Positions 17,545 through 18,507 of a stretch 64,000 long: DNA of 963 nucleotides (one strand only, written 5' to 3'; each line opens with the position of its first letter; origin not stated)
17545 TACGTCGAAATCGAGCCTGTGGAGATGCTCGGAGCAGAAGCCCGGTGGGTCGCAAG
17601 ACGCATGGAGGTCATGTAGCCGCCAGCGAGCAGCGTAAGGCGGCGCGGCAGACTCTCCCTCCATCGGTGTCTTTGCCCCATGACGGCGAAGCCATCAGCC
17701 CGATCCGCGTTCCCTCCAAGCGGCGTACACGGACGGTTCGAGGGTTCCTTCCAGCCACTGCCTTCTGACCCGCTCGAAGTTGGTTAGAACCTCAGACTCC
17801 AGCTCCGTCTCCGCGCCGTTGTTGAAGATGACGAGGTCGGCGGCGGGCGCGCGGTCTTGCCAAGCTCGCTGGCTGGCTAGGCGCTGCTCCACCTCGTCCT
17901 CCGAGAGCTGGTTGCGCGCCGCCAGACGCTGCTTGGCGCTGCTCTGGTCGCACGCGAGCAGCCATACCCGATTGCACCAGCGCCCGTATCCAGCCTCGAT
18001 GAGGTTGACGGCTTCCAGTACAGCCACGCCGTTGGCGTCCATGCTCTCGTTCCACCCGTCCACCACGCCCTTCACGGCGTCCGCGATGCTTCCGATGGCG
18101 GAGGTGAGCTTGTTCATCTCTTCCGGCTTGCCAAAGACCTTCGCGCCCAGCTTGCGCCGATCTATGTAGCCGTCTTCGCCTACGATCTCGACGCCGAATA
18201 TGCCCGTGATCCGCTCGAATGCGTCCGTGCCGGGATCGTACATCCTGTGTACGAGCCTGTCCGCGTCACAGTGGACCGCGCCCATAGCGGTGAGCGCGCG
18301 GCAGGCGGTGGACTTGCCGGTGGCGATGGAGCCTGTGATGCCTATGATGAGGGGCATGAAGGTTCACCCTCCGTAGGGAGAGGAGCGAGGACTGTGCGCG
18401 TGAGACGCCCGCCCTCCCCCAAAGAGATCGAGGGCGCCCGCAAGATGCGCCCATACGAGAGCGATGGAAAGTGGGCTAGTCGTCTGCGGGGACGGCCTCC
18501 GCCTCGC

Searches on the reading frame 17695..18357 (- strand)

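Call 6: search_protein_families(library=pfam, proteins=[window:17695-18357:-], max_evalue=0.1)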
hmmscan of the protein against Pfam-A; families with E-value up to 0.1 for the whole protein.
window:17695-18357:- (220 aa): 3 families
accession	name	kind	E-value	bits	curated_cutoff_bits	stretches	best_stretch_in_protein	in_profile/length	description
PF01121.26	CoaE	-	1e-35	123.5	27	1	3-182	1-177/180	Dephospho-CoA kinase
PF13238.12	AAA_18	-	5.2e-06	27.4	29.4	1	5-151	1-114/128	AAA domain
PF13671.12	AAA_33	-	0.01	16.6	27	0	7-41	4-39/143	AAA domain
